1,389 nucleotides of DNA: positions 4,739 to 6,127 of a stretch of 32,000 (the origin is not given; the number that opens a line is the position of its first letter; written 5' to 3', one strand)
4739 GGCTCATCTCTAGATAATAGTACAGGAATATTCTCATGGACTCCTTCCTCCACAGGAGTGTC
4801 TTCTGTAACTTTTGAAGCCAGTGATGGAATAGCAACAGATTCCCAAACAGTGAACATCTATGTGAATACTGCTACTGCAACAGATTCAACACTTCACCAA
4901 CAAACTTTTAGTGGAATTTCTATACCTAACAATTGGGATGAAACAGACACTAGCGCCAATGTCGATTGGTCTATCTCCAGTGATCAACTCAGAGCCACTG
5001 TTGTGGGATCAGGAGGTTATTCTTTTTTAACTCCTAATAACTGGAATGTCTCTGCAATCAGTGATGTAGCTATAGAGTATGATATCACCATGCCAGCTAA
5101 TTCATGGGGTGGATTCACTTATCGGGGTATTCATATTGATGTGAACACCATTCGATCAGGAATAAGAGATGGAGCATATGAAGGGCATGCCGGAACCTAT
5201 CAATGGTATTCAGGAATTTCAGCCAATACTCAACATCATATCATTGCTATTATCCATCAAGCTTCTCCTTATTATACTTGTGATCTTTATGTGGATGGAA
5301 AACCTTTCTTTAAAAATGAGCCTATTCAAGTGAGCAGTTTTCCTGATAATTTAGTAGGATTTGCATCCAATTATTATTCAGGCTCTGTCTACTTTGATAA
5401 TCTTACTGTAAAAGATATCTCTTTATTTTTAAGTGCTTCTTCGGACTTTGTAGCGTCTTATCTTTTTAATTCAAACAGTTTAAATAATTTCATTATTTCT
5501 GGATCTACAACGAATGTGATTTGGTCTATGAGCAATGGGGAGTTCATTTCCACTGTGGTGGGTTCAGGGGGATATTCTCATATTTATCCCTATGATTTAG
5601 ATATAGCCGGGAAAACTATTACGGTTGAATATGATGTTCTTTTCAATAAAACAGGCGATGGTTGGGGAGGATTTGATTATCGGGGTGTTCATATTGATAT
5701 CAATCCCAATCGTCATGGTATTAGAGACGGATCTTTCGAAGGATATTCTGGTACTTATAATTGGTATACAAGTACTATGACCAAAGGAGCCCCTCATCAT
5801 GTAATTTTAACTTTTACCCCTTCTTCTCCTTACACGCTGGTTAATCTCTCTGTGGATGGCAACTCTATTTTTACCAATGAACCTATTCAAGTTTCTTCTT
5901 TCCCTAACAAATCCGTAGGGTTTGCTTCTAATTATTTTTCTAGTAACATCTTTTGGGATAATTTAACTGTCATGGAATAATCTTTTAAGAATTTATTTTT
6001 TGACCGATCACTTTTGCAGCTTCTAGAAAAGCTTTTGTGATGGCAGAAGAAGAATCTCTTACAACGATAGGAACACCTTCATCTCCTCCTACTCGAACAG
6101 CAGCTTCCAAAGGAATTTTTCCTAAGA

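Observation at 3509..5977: Four-fold ~175-aa module with an invariant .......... core, conserved at protein but not DNA level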

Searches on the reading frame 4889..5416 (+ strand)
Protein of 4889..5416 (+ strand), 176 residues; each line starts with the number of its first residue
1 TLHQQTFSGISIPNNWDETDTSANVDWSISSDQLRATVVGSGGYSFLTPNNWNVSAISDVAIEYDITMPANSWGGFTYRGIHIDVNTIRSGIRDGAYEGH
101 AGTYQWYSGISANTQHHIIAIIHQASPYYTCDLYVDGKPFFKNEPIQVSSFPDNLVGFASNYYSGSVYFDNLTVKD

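Call 9: search_protein_families(library=pfam, proteins=[window:4889-5416:+], max_evalue=10)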
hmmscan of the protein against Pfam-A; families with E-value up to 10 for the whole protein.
window:4889-5416:+ (176 aa): 1 family
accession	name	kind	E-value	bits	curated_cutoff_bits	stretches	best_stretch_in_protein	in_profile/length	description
PF01789.22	PsbP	-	0.083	13.4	23.5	1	41-57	10-26/155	PsbP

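Call 10: find_homologous_proteins(query=A1, max_evalue=0.001)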
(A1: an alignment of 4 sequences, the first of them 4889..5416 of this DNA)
Query A1 (4 sequences): 779 candidates shared short words with the query, none scored E <= 0.001.

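Call 11: search_solved_structures(query=A1, max_evalue=10, show_alignments=2)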
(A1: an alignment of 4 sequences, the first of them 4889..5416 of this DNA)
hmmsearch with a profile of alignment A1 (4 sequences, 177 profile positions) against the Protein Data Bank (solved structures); distinct sequences matched with E-value up to 10: 6.
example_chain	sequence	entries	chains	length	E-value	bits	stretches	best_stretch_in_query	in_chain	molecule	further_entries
5u38_A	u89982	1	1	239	0.012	18.6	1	50-92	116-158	Lectin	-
3zvx_A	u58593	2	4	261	0.014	18.4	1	50-92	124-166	LECTIN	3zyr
1n3o_A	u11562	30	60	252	0.059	16.4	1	45-97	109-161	lectin PAL | lectin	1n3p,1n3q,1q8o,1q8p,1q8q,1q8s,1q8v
5eyx_A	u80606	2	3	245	0.27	14.2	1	47-111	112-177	Centrolobium tomentosum lectin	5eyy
9c4i_A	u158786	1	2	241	0.4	13.7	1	47-104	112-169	Mannose-specific lectin CML-1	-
6m5y_A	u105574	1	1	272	0.68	12.9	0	28-72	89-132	Galectin-1,Galectin-1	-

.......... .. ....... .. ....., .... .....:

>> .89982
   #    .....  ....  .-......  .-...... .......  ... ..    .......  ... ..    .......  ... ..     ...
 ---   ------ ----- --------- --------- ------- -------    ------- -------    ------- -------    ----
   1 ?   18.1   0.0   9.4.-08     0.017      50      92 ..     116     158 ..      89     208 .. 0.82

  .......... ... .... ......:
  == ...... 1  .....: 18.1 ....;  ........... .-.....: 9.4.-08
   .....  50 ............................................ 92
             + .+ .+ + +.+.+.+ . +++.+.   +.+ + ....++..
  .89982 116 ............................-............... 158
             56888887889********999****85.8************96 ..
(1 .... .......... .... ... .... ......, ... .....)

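Call 12: search_protein_families(library=ncbifam, proteins=[window:4889-5416:+], max_evalue=1)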
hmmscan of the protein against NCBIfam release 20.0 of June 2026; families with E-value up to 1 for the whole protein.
window:4889-5416:+ (176 aa): 0 families

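Call 25: predict_structure(alignment_id=A1)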
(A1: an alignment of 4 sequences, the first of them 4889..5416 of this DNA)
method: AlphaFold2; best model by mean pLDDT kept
length: 176 residues; sequences in the alignment: 4
mean_pLDDT: 80.9   pTM: 0.81
mean pLDDT of the five models: 80.9, 80.4, 80.2, 69.8, 69.0
residues with pLDDT >= 90: 46; 70-90: 100; 50-70: 26; < 50: 4
segments of 3 or more residues with pLDDT < 50: 97-100
pLDDT, mean of each block of 10 residues (from residue 1): 85 83 80 88 82 80 92 83 80 56 61 92 82 89 73 76 87 91
secondary structure, 60 per line:
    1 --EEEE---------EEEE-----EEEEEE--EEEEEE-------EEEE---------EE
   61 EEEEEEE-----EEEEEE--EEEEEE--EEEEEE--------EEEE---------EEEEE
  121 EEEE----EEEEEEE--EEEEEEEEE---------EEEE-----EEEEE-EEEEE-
elements in order: E3-6 E16-19 E25-30 E33-38 E46-49 E59-67 E73-78 E81-86 E89-94 E103-106 E116-124 E129-135 E138-146 E156-159 E165-169 E171-175

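Call 30: fold_search(model_id=the predicted structure, library=pdb)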
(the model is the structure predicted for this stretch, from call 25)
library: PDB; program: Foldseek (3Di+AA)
matches with E <= 10: 1747; with E <= 0.001: 235
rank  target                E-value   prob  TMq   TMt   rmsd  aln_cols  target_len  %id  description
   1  1g7y_D                1.1e-06  1.00  0.61  0.45   6.1       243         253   10  THE CRYSTAL STRUCTURE OF THE 58KD VEGETATIVE LECTIN FROM THE TROPICAL LEGUME DOLICHOS BIFLORUS (released 2000-11-29)
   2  1bjq_C                1.5e-06  1.00  0.59  0.46   6.3       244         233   10  THE DOLICHOS BIFLORUS SEED LECTIN IN COMPLEX WITH ADENINE (released 1998-12-30)
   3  1g7y_E                1.6e-06  1.00  0.59  0.44   6.5       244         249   10  THE CRYSTAL STRUCTURE OF THE 58KD VEGETATIVE LECTIN FROM THE TROPICAL LEGUME DOLICHOS BIFLORUS (released 2000-11-29)
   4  1lu1_A                2.0e-06  1.00  0.61  0.45   6.1       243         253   10  THE STRUCTURE OF THE DOLICHOS BIFLORUS SEED LECTIN IN COMPLEX WITH THE FORSSMAN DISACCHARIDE (released 1998-12-09)
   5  3usu_B                2.0e-06  1.00  0.58  0.45   6.3       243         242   11  Crystal structure of Butea monosperma seed lectin (released 2012-01-04)
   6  5t7p_A                2.5e-06  1.00  0.57  0.46   6.5       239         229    9  Crystal structure of Pisum arvense lectin (PAL) complexed with X-Man (released 2017-08-09)
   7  3zyr_B                2.6e-06  1.00  0.62  0.48   5.9       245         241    9  Structure of the lectin from Platypodium elegans in complex with heptasaccharide (released 2012-01-11)
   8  2gnb_B                3.1e-06  1.00  0.59  0.47   6.0       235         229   11  EDTA-treated (2 weeks) P. angolensis lectin (released 2006-07-25)
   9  4xtm                  4.0e-06  1.00  0.59  0.47   6.3       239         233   11  Crystal structure of a recombinant Vatairea macrocarpa seed lectin complexed with GalNAc (released 2016-01-27)
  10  1sbd_A                4.0e-06  1.00  0.58  0.46   6.3       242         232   10  SOYBEAN AGGLUTININ COMPLEXED WITH 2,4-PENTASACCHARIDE (released 1998-04-22)
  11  3wcs_A                4.5e-06  1.00  0.55  0.42   6.9       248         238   11  Crystal structure of plant lectin (ligand-bound form) (released 2014-04-09)
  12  1fat_A                4.7e-06  1.00  0.58  0.46   6.1       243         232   11  PHYTOHEMAGGLUTININ-L (released 1996-12-23)
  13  3ipv_B                4.7e-06  1.00  0.55  0.43   6.8       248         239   11  Crystal structure of Spatholobus parviflorus seed lectin (released 2009-09-08)
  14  3zyr_A                5.2e-06  1.00  0.62  0.48   6.1       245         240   10  Structure of the lectin from Platypodium elegans in complex with heptasaccharide (released 2012-01-11)
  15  4u2a                  5.2e-06  1.00  0.58  0.47   6.4       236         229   11  Structure of a lectin from the seeds of Vatairea macrocarpa complexed with GalNAc (released 2014-12-31)
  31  7elv                  9.3e-06  1.00  0.64  0.56   4.4       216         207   14  Structure of legume lectin domain from Methanocaldococcus jannaschii in apo form (released 2022-04-20)
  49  3dgt                  1.5e-05  1.00  0.65  0.44   5.4       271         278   10  The 1.5 A crystal structure of endo-1,3-beta-glucanase from Streptomyces sioyaensis (released 2008-09-02)
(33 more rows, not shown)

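Call 31: search_protein_representatives(alignment_id=A1)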
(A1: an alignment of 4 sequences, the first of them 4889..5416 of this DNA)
Query: 4 sequences, 177 profile positions. Proteins with E-value up to 0.001 (for the whole library): 56; up to 1e-10: 43; up to 1e-30: 13. The best 56 are listed.
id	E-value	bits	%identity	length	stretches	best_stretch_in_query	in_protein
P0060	0.0e+00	1079.6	-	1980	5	2-177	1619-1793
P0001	3.0e-240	805.6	-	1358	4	2-176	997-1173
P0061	3.8e-232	779.2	-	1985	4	2-173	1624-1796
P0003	3.6e-187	632.7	-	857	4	2-176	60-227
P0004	2.6e-170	577.8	-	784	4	19-176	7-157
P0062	7.1e-80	283.2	-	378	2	3-176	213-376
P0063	1.5e-76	272.5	-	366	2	2-177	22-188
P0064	3.2e-71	255.0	-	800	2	2-176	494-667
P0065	3.1e-43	163.9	-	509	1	5-176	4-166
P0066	2.1e-40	154.6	-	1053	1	5-176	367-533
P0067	1.9e-38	148.3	-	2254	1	3-172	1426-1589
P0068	5.6e-38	146.8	-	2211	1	2-176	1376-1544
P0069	5.1e-34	133.9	-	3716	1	4-176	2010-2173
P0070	4.4e-30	121.1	-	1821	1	5-175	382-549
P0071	6.2e-29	117.3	-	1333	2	3-172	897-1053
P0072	1.1e-28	116.5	-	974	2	12-176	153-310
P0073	7.6e-26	107.2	-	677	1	6-174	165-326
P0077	1.0e-24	103.6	-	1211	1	3-175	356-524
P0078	1.6e-24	103.0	-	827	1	1-176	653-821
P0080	3.7e-23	98.5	-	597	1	2-177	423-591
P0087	4.9e-19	85.1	-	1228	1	3-176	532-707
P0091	2.4e-16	76.3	-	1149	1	5-175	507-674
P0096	8.7e-13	64.7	-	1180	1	5-176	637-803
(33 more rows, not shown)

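Call 34: find_encoding_contigs(protein=P0060, flank=10000, max_places=3)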
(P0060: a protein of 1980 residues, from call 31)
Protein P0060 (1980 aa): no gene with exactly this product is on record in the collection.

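Call 35: find_encoding_contigs(protein=P0061, flank=10000, max_places=3)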
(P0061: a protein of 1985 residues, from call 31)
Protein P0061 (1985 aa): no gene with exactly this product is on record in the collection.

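Call 41: search_protein_families(library=pfam, alignment_id=A2, max_evalue=10)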
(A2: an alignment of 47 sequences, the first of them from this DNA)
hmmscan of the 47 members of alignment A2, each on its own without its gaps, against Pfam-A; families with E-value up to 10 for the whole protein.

A. member 1, seq(176 aa): 1 family
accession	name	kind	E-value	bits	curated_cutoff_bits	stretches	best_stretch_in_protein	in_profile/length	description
PF01789.22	PsbP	-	0.083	13.4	23.5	1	41-57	10-26/155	PsbP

B. families by the number of members that match (of 47 scanned): 25 families
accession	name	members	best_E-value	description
PF06439.18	3keto-disac_hyd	8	6.5e-13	3-keto-disaccharide hydrolase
PF13385.13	Laminin_G_3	7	5.4e-05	Concanavalin A-like lectin/glucanases superfamily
PF22925.3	TS_C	3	0.0018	Trans-sialidase, C-terminal domain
PF02018.23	CBM_4_9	3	0.014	Carbohydrate binding domain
PF02210.31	Laminin_G_2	3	0.029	Laminin G domain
PF00262.25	Calreticulin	1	0.0035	Calreticulin family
PF00544.25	Pectate_lyase_4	1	0.01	Pectate lyase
PF02837.24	Glyco_hydro_2_N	1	0.014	Glycosyl hydrolases family 2, sugar binding domain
PF16990.11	CBM_35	1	0.017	Carbohydrate binding module (family 35)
PF22839.2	DUF7015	1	0.017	Domain of unknown function (DUF7015)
PF09299.17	Mu-transpos_C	1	0.031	Mu transposase, C-terminal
PF13285.11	DUF4073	1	0.046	Domain of unknown function (DUF4073)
PF18620.7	DUF5627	1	0.05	Domain of unknown function (DUF5627)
PF14099.13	Polysacc_lyase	1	0.055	Polysaccharide lyase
PF00944.25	Peptidase_S3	1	0.077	Alphavirus core protein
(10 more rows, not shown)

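Call 42: search_solved_structures(query=A2, max_evalue=10, show_alignments=3)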
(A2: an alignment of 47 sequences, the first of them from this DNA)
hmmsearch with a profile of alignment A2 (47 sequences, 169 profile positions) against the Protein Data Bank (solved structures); distinct sequences matched with E-value up to 10: 0.

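Call 47: find_related_loci(query=A1, collection=genome_contigs, flank=10000)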
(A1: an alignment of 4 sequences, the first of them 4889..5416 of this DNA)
Query A1 (176 aa) in genome_contigs; peptide patterns used: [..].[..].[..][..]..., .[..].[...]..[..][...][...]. (x = any residue, [..] = any of these).
155 stretches matched a pattern, but none encodes a relative of the query by tblastn (E <= 1e-3).

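Call 59: search_protein_families(library=pfam, proteins=[P0065, P0066, P0072, P0073, P0078, P0080, P0077, P0087, P0091, P0096], max_evalue=0.0001)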
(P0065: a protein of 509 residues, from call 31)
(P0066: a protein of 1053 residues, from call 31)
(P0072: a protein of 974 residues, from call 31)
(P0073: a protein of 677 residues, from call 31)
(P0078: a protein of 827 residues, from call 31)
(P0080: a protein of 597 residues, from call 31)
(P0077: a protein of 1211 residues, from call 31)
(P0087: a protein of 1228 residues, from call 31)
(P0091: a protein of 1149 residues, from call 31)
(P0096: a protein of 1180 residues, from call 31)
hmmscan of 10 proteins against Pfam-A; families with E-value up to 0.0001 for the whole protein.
P0065 (509 aa): 0 families

P0066 (1053 aa): 2 families
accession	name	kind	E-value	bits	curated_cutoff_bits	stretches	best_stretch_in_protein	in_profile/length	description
PF13385.13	Laminin_G_3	-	1e-12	48.9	27.6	1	227-342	37-151/151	Concanavalin A-like lectin/glucanases superfamily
PF17957.7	Big_7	-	8.8e-06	26.7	24.1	1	845-902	15-59/70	Bacterial Ig domain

P0072 (974 aa): 2 families
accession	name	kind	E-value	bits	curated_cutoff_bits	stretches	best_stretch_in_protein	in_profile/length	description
PF14870.12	PSII_BNR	-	3.5e-22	79.5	27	1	788-872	17-99/303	Photosynthesis system II assembly factor YCF48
PF02012.26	BNR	-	1.6e-05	24.6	27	0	814-822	3-11/12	BNR/Asp-box repeat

P0073 (677 aa): 0 families

P0078 (827 aa): 0 families

P0080 (597 aa): 0 families

P0077 (1211 aa): 2 families
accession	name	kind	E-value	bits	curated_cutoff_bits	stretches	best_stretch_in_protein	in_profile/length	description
PF13385.13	Laminin_G_3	-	3.4e-27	95.9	27.6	1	179-327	1-150/151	Concanavalin A-like lectin/glucanases superfamily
PF02018.23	CBM_4_9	-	8.8e-05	23.3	25.9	1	589-708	2-131/136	Carbohydrate binding domain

P0087 (1228 aa): 1 family
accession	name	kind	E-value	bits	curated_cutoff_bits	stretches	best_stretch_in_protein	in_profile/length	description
PF06439.18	3keto-disac_hyd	-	2.4e-13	51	26.8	1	914-1073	10-186/187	3-keto-disaccharide hydrolase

P0091 (1149 aa): 1 family
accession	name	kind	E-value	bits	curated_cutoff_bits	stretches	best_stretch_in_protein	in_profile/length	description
PF13385.13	Laminin_G_3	-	5.4e-09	36.8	27.6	1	864-1030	8-151/151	Concanavalin A-like lectin/glucanases superfamily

P0096 (1180 aa): 2 families
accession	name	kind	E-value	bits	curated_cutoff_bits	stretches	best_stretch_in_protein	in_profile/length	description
PF06439.18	3keto-disac_hyd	-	1.9e-11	44.8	26.8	1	645-802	11-186/187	3-keto-disaccharide hydrolase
PF05593.20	RHS_repeat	-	1.8e-08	35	22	0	1146-1177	1-32/38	RHS Repeat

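Call 72: search_protein_families(library=pfam, proteins=[P0061, P0064], max_evalue=0.001)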
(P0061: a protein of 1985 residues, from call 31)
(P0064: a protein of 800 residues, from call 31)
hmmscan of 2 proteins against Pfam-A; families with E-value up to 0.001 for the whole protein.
P0061 (1985 aa): 7 families
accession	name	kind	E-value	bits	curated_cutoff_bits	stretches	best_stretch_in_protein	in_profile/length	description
PF05345.18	He_PIG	-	7.7e-17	62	24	1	1528-1611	2-95/96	Putative Ig domain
PF00149.33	Metallophos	-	1.4e-11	45.6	21.5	1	763-951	2-191/191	Calcineurin-like phosphoesterase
PF16656.11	Pur_ac_phosph_N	-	3.5e-10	40.8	30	1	673-752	6-93/93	Purple acid Phosphatase, N-terminal domain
PF18884.5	TSP3_bac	-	4.6e-09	36.4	25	1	1130-1150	1-21/22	Bacterial TSP3 repeat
PF17963.7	Big_9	-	1.3e-06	29.7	23.6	1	1527-1610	3-89/89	Bacterial Ig domain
PF06977.17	SdiA-regulated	-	1.7e-05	24.6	21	1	575-629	18-74/249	SdiA-regulated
PF00041.27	fn3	-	3.9e-05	24.2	25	0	695-747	34-81/84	Fibronectin type III domain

P0064 (800 aa): 4 families
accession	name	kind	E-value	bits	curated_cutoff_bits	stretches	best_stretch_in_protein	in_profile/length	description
PF00041.27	fn3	-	5.9e-10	39.7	25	1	338-428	2-73/84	Fibronectin type III domain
PF18884.5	TSP3_bac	-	5.9e-09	36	25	1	444-464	1-21/22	Bacterial TSP3 repeat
PF00413.30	Peptidase_M10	-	2.8e-08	34.2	24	1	90-169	40-128/159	Matrixin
PF13688.12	Reprolysin_5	-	8.2e-05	23.4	27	1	107-199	105-192/196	Metallo-peptidase family M12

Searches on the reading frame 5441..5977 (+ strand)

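Call 9: search_protein_families(library=pfam, proteins=[window:5441-5977:+], max_evalue=10)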
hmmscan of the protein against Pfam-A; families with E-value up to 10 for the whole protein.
window:5441-5977:+ (179 aa): 1 family
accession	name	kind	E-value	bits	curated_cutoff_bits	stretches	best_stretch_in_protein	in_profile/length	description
PF22839.2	DUF7015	-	0.018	15.7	35.2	1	15-79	10-73/100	Domain of unknown function (DUF7015)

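Call 12: search_protein_families(library=ncbifam, proteins=[window:5441-5977:+], max_evalue=1)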
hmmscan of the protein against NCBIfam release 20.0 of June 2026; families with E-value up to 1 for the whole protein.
window:5441-5977:+ (179 aa): 0 families
